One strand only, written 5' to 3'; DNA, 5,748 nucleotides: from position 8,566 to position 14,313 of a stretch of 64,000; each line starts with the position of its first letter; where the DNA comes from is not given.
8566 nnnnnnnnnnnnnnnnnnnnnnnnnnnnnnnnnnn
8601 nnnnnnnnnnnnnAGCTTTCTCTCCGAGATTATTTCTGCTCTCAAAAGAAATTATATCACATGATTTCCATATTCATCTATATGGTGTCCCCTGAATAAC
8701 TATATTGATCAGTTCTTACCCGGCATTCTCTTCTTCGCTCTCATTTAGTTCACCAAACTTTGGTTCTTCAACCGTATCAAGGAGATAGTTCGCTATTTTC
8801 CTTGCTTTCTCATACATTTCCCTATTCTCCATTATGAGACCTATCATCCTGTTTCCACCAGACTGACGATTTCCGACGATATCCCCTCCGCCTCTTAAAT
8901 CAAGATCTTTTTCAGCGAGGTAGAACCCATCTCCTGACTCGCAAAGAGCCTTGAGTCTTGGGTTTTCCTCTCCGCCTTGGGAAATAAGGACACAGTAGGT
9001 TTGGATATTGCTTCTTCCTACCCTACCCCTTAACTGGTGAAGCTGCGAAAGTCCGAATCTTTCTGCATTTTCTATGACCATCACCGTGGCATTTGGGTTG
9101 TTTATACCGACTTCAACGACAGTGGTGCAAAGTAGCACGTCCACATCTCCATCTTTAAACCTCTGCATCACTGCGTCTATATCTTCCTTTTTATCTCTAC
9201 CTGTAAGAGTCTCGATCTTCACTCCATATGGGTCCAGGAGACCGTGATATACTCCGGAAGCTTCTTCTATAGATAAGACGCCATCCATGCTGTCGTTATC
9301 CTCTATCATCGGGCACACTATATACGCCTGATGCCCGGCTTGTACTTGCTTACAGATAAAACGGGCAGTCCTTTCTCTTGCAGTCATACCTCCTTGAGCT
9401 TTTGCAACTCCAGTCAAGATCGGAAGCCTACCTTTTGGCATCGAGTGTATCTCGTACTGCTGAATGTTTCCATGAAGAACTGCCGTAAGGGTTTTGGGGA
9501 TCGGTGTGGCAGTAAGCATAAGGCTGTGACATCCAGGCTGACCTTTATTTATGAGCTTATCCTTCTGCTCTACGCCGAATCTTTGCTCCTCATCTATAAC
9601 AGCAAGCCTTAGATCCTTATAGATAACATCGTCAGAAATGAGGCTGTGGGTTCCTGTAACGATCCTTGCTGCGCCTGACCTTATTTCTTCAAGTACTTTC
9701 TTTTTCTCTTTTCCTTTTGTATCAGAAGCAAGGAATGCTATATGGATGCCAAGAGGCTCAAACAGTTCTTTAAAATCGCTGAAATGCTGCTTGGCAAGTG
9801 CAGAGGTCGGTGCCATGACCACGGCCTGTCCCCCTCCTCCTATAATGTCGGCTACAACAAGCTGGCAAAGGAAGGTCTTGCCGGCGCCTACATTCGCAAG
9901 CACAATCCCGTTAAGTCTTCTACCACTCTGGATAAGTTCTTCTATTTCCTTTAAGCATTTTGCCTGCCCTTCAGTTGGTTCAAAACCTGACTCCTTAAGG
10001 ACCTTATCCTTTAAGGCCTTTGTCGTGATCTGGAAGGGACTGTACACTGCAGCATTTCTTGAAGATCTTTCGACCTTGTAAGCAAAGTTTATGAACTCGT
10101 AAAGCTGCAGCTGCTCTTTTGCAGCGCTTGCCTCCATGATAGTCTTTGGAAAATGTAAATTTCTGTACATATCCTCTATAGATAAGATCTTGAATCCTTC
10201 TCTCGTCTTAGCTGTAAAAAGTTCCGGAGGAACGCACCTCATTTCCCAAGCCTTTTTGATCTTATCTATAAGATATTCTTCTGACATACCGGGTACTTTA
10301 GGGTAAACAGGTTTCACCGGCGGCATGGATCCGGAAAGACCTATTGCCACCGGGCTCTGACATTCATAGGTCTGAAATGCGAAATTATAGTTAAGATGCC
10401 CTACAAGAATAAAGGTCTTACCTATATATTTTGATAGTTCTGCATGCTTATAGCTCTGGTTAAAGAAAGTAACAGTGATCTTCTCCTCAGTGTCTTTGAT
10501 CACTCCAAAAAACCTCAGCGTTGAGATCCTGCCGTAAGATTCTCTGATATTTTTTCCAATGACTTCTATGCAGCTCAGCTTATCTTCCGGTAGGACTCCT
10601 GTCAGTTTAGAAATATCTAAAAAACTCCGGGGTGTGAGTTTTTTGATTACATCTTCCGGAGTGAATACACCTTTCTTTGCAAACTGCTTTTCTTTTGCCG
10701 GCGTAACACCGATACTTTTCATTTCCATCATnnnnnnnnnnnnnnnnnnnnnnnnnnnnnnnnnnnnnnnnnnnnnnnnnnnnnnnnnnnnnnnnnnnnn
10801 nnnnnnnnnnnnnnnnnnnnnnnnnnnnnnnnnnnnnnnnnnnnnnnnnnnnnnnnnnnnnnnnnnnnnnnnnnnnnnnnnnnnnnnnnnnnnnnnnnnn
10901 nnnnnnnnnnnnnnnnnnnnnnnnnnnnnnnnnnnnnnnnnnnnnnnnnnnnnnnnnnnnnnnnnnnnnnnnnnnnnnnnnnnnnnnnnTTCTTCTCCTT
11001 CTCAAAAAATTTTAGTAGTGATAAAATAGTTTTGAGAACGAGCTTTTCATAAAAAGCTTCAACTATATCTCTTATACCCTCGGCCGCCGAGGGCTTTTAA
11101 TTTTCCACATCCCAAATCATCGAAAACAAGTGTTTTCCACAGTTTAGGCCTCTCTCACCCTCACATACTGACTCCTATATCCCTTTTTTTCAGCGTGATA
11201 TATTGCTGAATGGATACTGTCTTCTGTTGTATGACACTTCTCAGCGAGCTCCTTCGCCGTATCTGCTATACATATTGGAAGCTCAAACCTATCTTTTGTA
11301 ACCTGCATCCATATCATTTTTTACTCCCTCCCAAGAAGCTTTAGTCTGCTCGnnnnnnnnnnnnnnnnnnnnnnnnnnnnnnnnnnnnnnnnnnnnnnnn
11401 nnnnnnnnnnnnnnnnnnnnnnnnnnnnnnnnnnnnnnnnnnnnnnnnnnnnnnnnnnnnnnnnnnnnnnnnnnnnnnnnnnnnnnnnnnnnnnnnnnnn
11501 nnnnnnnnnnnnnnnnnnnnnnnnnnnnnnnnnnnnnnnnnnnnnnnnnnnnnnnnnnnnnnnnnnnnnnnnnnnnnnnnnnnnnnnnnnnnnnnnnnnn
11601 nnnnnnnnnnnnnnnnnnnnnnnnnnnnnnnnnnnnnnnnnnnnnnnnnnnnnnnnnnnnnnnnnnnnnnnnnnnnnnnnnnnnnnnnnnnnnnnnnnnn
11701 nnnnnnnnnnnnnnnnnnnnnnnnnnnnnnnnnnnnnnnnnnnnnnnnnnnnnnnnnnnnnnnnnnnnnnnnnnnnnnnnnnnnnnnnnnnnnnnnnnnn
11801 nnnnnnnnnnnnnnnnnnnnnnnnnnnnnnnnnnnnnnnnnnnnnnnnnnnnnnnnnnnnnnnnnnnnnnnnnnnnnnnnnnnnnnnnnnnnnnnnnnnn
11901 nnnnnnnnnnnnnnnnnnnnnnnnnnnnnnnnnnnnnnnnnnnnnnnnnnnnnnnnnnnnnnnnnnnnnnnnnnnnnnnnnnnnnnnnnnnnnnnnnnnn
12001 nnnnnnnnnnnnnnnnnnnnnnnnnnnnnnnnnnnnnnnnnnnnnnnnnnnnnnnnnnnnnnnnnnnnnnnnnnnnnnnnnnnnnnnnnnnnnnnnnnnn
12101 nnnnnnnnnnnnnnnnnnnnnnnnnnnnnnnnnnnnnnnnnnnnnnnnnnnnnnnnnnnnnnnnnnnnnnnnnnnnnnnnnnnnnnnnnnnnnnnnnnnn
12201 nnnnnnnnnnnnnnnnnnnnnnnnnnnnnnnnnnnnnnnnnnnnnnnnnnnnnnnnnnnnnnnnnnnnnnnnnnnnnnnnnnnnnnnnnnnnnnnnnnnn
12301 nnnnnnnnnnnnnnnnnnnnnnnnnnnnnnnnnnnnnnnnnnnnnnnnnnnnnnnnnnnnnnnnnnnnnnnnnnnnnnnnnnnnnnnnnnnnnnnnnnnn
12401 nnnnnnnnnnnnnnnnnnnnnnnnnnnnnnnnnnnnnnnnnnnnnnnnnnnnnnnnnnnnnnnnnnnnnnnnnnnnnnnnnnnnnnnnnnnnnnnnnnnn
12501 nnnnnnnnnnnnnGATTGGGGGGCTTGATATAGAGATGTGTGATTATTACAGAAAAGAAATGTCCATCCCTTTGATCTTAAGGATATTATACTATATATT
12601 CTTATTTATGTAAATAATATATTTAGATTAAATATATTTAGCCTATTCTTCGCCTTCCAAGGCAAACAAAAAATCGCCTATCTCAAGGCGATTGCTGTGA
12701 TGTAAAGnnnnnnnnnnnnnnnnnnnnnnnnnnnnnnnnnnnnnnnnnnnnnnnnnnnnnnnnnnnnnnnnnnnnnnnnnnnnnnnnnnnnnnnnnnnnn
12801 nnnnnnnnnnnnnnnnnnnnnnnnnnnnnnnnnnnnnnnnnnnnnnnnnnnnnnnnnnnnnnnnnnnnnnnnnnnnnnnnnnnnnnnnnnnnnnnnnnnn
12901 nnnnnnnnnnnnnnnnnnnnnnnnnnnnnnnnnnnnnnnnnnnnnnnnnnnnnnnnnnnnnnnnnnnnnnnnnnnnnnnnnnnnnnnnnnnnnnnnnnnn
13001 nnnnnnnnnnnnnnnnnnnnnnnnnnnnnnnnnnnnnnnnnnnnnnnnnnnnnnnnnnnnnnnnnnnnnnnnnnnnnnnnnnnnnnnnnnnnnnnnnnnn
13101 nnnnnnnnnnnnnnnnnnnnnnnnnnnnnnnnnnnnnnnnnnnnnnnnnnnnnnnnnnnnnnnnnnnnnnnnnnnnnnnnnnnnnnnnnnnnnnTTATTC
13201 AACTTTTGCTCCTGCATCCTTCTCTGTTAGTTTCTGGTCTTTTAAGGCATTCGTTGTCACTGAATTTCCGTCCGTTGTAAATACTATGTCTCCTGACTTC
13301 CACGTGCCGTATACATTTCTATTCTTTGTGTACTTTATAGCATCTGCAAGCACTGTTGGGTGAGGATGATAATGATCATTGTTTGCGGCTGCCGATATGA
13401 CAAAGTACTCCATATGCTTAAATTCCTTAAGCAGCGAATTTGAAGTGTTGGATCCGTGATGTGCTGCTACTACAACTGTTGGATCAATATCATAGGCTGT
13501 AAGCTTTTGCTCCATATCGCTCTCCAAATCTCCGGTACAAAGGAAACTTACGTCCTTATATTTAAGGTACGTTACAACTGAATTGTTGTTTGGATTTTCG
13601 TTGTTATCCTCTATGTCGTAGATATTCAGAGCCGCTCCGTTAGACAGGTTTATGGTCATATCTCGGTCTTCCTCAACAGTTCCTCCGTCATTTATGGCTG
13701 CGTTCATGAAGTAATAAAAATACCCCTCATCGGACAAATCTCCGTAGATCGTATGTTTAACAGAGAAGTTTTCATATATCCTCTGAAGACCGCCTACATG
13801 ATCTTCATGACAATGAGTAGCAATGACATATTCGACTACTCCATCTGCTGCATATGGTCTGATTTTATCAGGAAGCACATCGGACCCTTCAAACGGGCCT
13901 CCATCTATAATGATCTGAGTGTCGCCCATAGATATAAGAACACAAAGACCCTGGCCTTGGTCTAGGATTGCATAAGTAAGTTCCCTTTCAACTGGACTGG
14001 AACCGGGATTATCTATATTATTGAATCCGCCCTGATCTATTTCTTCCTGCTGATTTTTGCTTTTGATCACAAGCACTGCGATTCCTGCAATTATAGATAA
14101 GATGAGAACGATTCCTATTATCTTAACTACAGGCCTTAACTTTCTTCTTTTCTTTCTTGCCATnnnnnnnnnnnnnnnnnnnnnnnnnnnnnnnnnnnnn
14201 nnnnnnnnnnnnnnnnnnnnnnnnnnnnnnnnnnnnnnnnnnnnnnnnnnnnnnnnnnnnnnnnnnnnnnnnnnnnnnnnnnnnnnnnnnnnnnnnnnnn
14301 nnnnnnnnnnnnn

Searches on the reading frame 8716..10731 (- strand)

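Call 18: search_protein_families(library=pfam, proteins=[window:8716-10731:-], max_evalue=0.001)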
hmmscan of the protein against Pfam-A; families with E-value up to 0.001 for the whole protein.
window:8716-10731:- (671 aa): 6 families
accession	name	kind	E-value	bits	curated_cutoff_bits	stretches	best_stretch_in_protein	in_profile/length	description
PF00270.35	DEAD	-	2.2e-23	83.3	26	1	254-415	2-164/167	DEAD/DEAH box helicase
PF00271.37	Helicase_C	-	2.3e-22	79.7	23.5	1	460-574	7-109/110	Helicase conserved C-terminal domain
PF04851.21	ResIII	-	3.9e-10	40.3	22.5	1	251-410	3-162/164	Type III restriction enzyme, res subunit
PF19833.4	RecG_dom3_C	-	5e-06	26.9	26.8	1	601-657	3-61/87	ATP-dependent DNA helicase RecG, domain 3, C-terminal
PF17191.10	RecG_wedge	-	2.5e-05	24.3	23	1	8-156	7-153/162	RecG wedge domain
PF13604.12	AAA_30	-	0.0001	22.5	27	0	263-395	10-110/191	AAA domain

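Call 120: search_protein_families(library=padloc, proteins=[window:8716-10731:-], max_evalue=0.001)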
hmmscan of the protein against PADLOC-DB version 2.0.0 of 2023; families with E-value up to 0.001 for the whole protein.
window:8716-10731:- (671 aa): 18 families
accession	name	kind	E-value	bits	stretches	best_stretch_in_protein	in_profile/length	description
PDLC02707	PbeA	-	7.1e-09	32.8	1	238-410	242-413/672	PbeA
PDLC02861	DpdF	-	4.3e-07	26.6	0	263-358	36-122/611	DpdF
PDLC02870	DpdF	-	5.8e-07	26.4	0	519-584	266-330/534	DpdF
PDLC03928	PsyrT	-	8.5e-07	25.6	0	256-357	23-118/689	-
PDLC01323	Cas3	-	2.5e-06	25.5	1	278-548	18-274/294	CAS-I-D; effector_G3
PDLC02867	DpdF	-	4.4e-06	23.3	0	280-359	162-244/855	DpdF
PDLC02704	PbeA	-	1.5e-05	21.7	0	489-574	548-631/682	PbeA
PDLC01439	typeIV_DinG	-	1.6e-05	21.8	1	241-347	5-102/575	CAS-IV-A; associated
PDLC02619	DrmD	-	3.7e-05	20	1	272-424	49-206/872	DrmD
PDLC00177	HamB1|HamB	-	0.00011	18.6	0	225-330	112-213/841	DEAD-box helicase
PDLC03658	mREase_IV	-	0.0002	17.2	0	499-584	471-556/953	Type IV methyl-directed restriction enzyme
PDLC01252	Cas3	-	0.00036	18.1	0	488-583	208-297/324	CAS-I; effector_G3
PDLC04474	PDC-M16A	-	0.00043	16.8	1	245-339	209-300/917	-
PDLC00938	Cas3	-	0.00045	17.5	0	510-574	261-319/358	CRISPR-associated helicase Cas3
PDLC01533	Cas3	-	0.00059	16.3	1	504-588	524-603/897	CAS-I; effector_G3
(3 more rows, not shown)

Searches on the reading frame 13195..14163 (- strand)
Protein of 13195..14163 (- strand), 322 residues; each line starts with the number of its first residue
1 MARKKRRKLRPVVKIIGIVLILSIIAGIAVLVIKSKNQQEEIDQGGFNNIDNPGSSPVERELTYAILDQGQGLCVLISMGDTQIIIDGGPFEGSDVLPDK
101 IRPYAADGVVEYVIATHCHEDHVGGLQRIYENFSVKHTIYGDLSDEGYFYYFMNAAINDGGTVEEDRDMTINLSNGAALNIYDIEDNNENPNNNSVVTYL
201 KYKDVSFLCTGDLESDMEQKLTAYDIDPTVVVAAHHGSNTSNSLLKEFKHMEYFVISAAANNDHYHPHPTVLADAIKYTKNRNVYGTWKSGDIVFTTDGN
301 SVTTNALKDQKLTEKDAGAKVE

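Call 18: search_protein_families(library=pfam, proteins=[window:13195-14163:-], max_evalue=0.001)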
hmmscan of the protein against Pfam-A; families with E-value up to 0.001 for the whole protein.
window:13195-14163:- (322 aa): 1 family
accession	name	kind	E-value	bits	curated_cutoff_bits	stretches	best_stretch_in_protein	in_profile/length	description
PF00753.33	Lactamase_B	-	1e-11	45.6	22.7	1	68-235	2-170/196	Metallo-beta-lactamase superfamily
